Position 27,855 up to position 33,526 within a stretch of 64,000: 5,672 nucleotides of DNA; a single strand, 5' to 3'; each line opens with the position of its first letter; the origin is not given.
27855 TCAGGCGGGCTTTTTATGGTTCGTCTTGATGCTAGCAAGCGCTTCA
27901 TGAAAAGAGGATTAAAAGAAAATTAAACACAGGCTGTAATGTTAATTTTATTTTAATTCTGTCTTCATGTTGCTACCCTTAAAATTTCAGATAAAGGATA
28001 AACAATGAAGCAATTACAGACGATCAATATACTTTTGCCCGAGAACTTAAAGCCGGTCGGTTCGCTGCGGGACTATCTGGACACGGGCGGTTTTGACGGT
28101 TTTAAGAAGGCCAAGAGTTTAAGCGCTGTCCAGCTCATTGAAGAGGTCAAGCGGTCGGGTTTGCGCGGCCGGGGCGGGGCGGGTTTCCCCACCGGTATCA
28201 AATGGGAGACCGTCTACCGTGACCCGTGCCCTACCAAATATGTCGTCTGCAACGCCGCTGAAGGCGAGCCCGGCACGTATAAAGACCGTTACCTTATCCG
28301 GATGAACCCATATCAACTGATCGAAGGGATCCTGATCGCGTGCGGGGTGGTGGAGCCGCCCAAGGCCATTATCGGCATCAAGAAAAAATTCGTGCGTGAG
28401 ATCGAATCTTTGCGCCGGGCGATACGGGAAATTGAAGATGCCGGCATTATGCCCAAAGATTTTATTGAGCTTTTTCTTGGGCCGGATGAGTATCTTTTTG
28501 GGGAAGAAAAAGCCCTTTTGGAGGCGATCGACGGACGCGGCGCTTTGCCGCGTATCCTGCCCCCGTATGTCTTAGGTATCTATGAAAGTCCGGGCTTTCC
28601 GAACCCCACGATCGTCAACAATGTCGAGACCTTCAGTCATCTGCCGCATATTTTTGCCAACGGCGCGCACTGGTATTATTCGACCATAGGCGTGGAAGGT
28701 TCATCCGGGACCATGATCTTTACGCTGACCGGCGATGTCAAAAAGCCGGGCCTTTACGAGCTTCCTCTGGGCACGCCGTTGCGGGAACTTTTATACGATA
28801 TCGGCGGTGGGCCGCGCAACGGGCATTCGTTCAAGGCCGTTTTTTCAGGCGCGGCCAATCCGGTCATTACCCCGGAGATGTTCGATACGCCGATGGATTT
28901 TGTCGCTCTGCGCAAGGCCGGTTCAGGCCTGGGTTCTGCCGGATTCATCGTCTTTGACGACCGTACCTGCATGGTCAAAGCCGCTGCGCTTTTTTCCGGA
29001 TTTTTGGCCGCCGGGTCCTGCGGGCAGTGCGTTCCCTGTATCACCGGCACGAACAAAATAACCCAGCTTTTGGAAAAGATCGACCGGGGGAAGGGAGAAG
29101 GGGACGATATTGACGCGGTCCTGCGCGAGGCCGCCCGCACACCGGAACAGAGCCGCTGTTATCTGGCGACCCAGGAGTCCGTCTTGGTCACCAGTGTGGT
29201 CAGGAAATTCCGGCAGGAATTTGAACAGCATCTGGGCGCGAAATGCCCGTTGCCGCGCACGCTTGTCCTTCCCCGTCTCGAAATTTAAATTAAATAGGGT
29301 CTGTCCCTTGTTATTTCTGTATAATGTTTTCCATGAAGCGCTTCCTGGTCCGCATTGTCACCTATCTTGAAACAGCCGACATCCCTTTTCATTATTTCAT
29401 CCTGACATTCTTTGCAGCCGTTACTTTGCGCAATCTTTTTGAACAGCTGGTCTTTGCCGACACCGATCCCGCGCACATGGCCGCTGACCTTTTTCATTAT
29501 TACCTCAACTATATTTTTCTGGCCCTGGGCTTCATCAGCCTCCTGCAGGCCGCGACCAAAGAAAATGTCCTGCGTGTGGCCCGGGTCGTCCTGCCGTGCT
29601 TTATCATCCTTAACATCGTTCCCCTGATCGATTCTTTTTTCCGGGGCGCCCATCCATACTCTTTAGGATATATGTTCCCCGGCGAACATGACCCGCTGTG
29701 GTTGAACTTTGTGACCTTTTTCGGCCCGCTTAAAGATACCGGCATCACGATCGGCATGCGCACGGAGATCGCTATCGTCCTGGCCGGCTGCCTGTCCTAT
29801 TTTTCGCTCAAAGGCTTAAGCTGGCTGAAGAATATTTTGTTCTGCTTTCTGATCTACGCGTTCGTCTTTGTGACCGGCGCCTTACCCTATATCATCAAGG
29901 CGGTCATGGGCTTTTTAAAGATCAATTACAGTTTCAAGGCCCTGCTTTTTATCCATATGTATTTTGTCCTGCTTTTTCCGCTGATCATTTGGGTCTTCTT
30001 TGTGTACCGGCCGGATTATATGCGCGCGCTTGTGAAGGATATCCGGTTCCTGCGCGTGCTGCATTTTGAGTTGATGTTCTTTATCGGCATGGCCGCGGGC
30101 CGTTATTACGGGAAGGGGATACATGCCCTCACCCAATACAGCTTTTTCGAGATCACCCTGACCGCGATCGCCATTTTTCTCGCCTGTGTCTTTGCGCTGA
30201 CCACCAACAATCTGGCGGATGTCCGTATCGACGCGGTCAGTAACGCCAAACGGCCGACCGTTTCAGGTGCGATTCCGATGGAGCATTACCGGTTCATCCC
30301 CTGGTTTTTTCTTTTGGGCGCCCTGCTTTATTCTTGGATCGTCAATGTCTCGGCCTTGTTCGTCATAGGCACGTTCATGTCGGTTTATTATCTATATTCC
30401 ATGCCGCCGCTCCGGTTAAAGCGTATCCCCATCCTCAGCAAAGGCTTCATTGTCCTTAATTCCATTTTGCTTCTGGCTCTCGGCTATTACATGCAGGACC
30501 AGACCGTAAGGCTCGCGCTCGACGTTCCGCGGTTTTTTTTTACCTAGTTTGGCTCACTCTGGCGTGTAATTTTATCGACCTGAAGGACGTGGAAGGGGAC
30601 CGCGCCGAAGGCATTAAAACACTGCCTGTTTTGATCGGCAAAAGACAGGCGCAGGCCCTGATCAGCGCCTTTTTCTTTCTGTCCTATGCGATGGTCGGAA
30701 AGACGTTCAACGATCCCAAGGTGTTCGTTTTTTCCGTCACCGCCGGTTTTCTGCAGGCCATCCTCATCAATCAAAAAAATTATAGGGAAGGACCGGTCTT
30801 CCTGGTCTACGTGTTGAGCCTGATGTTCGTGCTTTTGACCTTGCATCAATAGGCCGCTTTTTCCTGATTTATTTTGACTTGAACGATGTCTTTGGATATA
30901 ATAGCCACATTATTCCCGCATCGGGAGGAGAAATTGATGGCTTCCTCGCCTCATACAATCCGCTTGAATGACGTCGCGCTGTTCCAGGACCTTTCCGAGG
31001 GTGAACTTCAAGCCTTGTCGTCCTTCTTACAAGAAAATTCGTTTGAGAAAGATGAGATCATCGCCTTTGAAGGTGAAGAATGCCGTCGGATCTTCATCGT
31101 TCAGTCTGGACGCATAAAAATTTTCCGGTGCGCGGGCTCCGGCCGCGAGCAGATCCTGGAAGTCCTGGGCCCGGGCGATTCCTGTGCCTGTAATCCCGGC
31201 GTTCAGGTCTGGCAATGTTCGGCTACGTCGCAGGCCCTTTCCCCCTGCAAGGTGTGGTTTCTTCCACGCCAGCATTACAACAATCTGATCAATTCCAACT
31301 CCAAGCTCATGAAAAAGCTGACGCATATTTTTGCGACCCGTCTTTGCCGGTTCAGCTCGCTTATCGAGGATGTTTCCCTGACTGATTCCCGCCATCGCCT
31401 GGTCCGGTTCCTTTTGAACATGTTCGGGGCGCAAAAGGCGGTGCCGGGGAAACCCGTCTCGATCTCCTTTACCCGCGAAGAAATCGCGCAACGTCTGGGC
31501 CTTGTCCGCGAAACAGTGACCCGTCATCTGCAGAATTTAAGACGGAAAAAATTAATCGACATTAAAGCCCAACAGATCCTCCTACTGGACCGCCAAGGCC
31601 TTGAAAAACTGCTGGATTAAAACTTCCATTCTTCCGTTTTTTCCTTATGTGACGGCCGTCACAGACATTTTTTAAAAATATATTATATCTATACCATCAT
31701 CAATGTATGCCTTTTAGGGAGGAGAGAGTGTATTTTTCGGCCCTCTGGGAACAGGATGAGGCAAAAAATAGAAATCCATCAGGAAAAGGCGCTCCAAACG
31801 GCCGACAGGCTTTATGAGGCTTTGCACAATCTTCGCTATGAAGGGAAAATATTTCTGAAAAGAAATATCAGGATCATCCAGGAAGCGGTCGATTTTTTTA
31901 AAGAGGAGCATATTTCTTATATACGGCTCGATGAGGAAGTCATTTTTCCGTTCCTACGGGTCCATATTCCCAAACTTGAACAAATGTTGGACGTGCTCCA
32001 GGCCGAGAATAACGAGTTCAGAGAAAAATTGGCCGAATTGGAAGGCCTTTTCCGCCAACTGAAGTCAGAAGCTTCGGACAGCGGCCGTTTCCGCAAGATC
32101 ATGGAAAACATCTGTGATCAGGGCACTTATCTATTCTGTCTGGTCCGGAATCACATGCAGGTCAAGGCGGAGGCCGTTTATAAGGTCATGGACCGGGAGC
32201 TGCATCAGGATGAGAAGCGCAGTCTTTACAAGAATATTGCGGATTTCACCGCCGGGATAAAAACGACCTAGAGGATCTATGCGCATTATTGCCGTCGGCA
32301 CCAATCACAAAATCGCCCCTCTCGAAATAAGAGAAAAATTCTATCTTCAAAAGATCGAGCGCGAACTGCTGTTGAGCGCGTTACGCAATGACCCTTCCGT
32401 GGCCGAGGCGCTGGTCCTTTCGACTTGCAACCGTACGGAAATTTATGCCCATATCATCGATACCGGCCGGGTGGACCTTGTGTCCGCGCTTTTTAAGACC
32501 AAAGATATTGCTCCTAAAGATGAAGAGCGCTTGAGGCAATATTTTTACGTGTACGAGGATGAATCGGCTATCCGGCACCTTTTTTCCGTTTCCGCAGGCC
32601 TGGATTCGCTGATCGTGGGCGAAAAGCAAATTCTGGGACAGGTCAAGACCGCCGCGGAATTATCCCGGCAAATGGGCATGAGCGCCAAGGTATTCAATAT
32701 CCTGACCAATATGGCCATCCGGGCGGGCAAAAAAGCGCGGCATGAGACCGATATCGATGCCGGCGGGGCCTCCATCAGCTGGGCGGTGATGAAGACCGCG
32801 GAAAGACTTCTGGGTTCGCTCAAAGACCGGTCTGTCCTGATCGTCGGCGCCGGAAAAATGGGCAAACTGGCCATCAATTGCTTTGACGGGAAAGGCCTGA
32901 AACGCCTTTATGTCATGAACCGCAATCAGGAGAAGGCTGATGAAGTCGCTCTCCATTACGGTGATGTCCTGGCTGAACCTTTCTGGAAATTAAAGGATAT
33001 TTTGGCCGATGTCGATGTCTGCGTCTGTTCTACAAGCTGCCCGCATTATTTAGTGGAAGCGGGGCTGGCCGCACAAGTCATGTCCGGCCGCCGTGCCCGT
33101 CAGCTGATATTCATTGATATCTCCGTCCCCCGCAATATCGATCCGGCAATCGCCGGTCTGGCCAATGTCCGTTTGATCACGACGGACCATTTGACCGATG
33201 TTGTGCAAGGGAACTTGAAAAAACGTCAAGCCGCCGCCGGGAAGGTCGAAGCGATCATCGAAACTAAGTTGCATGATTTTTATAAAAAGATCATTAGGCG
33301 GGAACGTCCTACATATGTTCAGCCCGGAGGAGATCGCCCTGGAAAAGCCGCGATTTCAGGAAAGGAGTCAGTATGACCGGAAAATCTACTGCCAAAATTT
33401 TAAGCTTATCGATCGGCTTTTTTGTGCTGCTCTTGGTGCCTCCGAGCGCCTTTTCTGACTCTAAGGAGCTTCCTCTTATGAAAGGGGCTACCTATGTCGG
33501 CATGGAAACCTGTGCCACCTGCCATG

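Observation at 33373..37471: Candidate porin-cytochrome electron conduit: octaheme periplasmic cytochrome, 689-aa outer-membrane beta-barrel and membrane-anchored nonaheme cytochrome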

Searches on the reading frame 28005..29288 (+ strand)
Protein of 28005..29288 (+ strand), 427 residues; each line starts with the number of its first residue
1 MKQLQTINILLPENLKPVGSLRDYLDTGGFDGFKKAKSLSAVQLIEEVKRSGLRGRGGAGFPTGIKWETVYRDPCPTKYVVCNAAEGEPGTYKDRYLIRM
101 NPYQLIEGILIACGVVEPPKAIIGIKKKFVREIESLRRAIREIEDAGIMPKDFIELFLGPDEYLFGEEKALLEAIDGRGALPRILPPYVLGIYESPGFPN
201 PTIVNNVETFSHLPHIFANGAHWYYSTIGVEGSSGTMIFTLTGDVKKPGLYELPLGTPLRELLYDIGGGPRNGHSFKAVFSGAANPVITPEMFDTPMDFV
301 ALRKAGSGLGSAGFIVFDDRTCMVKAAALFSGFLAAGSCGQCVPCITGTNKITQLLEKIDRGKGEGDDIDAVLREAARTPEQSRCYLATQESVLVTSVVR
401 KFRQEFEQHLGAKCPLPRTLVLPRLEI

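Call 19: search_protein_families(library=pfam, proteins=[window:28005-29288:+], max_evalue=0.0001)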
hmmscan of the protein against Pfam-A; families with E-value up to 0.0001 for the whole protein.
window:28005-29288:+ (427 aa): 3 families
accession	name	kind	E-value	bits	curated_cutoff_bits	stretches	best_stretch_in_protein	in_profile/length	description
PF01512.22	Complex1_51K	-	1.4e-42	145.5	31.2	1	48-214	1-149/150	Nuo51 FMN-binding domain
PF10589.14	NADH_4Fe-4S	-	1.3e-19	70.3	23.5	1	326-409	2-85/85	NADH-ubiquinone oxidoreductase-F iron-sulfur binding region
PF10531.15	SLBB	-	1.8e-10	40.9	27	1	238-274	1-37/55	SLBB domain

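Call 50: search_protein_families(library=ncbifam, proteins=[window:28005-29288:+], max_evalue=0.00001)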
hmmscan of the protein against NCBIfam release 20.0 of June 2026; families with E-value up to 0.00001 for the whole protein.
window:28005-29288:+ (427 aa): 6 families
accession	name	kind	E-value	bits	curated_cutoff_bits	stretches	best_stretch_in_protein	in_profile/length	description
TIGR01959.1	nuoF_fam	equivalog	2.6e-109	365.4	558.65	1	20-409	13-409/410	NADH-quinone oxidoreductase subunit NuoF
NF010120.0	PRK13596.1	equivalog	1.7e-85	287.1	389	1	25-410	24-417/433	NADH-quinone oxidoreductase subunit NuoF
NF008436.0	PRK11278.1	equivalog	1.3e-80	271.5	749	1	16-410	23-426/448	NADH-quinone oxidoreductase subunit NuoF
NF003454.1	PRK05035.1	equivalog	9.3e-20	70.6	345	1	34-178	116-250/556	electron transport complex subunit RsxC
TIGR04481.1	PR_assoc_PrdC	equivalog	3.6e-19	68.9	490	1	41-268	73-270/425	proline reductase-associated electron transfer protein PrdC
TIGR01945.1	rnfC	subfamily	2.8e-18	65.7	245.95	1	34-269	114-317/435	RnfABCDGE type electron transport complex subunit C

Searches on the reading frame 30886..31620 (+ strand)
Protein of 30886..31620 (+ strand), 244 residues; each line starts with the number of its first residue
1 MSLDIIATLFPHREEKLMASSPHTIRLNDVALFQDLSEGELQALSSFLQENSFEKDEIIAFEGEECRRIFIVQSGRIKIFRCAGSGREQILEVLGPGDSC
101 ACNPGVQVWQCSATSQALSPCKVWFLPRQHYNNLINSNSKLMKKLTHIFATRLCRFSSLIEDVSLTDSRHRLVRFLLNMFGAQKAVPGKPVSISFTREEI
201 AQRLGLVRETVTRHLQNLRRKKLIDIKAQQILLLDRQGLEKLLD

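Call 19: search_protein_families(library=pfam, proteins=[window:30886-31620:+], max_evalue=0.0001)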
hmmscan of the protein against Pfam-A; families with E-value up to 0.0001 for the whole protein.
window:30886-31620:+ (244 aa): 3 families
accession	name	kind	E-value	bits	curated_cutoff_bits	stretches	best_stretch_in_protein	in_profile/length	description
PF00027.35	cNMP_binding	-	4.2e-19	68.7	27.5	1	52-138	3-89/89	Cyclic nucleotide-binding domain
PF13545.12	HTH_Crp_2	-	4.3e-17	62.3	27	1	171-242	2-70/70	Crp-like helix-turn-helix domain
PF00325.26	Crp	-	8.7e-08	32.2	21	1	195-224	3-32/32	Bacterial regulatory proteins, crp family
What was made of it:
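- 30886..31620 (+): Crp/Fnr-family regulator. Matches Pfam cNMP_binding and HTH_Crp_2 (call 19).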

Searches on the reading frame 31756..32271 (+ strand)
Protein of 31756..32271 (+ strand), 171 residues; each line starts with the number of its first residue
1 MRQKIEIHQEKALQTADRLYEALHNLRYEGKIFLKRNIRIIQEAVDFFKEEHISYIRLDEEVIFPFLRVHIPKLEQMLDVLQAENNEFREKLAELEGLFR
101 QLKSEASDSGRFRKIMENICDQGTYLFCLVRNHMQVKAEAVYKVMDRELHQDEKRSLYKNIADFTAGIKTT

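Call 3: search_protein_families(library=pfam, proteins=[window:31756-32271:+], max_evalue=0.01)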
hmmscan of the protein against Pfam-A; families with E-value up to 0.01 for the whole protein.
window:31756-32271:+ (171 aa): 2 families
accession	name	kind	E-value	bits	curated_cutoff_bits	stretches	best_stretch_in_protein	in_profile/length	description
PF01814.28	Hemerythrin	-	5.3e-08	33.8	25.3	1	16-123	17-105/127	Hemerythrin HHE cation binding domain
PF00170.26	bZIP_1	-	0.0039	17.7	27.6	1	71-105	28-62/64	bZIP transcription factor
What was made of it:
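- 31756..32271 (+): Hemerythrin-domain protein, a possible O2/NO/iron sensor. Matches Pfam Hemerythrin at E=5e-8 (call 3).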

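Call 4: search_protein_families(library=ncbifam, proteins=[window:31756-32271:+], max_evalue=0.01)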
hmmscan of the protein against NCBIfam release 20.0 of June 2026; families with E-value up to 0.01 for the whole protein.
window:31756-32271:+ (171 aa): 0 families

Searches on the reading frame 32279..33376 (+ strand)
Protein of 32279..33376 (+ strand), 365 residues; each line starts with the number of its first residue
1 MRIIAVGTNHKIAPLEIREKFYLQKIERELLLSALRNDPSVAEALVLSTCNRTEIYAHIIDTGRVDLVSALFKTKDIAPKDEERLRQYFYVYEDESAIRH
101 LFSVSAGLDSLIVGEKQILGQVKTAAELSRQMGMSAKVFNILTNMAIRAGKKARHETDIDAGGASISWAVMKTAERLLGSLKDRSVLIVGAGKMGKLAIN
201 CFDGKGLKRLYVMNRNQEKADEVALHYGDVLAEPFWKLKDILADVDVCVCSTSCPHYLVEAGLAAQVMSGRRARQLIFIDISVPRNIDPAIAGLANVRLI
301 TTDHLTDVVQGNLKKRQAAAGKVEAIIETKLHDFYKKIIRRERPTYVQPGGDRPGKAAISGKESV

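Call 3: search_protein_families(library=pfam, proteins=[window:32279-33376:+], max_evalue=0.01)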
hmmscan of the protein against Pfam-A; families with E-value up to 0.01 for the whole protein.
window:32279-33376:+ (365 aa): 5 families
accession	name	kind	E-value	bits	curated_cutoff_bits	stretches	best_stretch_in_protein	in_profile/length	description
PF05201.20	GlutR_N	-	3.5e-45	153.9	27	1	6-157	1-151/151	Glutamyl-tRNAGlu reductase, N-terminal domain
PF01488.26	Shikimate_DH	-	6.4e-34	117.4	24.3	1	173-308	2-138/138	Shikimate / quinate 5-dehydrogenase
PF01408.29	GFO_IDH_MocA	-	0.0014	19.7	24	1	185-261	2-80/120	Oxidoreductase family, NAD-binding Rossmann fold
PF02826.25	2-Hacid_dh_C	-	0.0014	18.5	25.1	1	168-251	23-98/178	D-isomer specific 2-hydroxyacid dehydrogenase, NAD binding domain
PF16912.11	Glu_dehyd_C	-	0.0042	17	34.9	1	181-256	29-111/211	Glucose dehydrogenase C-terminus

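Call 4: search_protein_families(library=ncbifam, proteins=[window:32279-33376:+], max_evalue=0.01)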
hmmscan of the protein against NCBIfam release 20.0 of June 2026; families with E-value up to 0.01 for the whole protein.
window:32279-33376:+ (365 aa): 19 families
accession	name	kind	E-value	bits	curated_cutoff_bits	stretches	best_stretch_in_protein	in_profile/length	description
TIGR01035.1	hemA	equivalog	1.1e-99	334.2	209.55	1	3-338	1-333/416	glutamyl-tRNA reductase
NF000744.0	PRK00045.1-3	equivalog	1.2e-86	291.3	429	1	1-337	1-340/447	glutamyl-tRNA reductase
NF000750.0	PRK00045.3-4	equivalog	4e-44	151.3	289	1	2-341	2-335/439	glutamyl-tRNA reductase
NF010548.0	PRK13940.1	equivalog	1.6e-43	149.1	469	1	1-337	1-328/414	glutamyl-tRNA reductase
NF000752.0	PRK00045.4-2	equivalog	1.7e-35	123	381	1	41-342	44-318/412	glutamyl-tRNA reductase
NF000751.1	PRK00045.4-1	equivalog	1.3e-32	113.4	478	1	41-336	44-318/426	glutamyl-tRNA reductase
NF001909.0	PRK00676.1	equivalog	2.9e-16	59.5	478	1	6-321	6-299/338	glutamyl-tRNA reductase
NF001319.0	PRK00258.3-3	equivalog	6.7e-06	25.3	252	1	171-253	111-193/279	shikimate dehydrogenase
NF001312.0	PRK00258.1-4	equivalog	9.7e-06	25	295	1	182-254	126-199/285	shikimate dehydrogenase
NF001310.0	PRK00258.1-2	equivalog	0.00013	21.2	221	1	176-254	114-196/279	shikimate dehydrogenase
TIGR00507.1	aroE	equivalog_domain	0.00024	20.4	200.2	1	171-258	105-192/270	shikimate dehydrogenase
NF003996.0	PRK05472.2-5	equivalog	0.0015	18.4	138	1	171-253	65-146/209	redox-sensing transcriptional repressor Rex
TIGR03911.1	pyrrolys_PylD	equivalog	0.0016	17.7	150.05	1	173-223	135-184/266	3-methylornithyl-N6-L-lysine dehydrogenase PylD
TIGR03366.1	HpnZ_proposed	hypoth_equivalog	0.0017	17.6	328.1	1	164-230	137-203/315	putative phosphonate catabolism associated alcohol dehydrogenase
NF005603.0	PRK07340.1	equivalog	0.0027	17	266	1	169-256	113-202/307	delta(1)-pyrroline-2-carboxylate reductase family protein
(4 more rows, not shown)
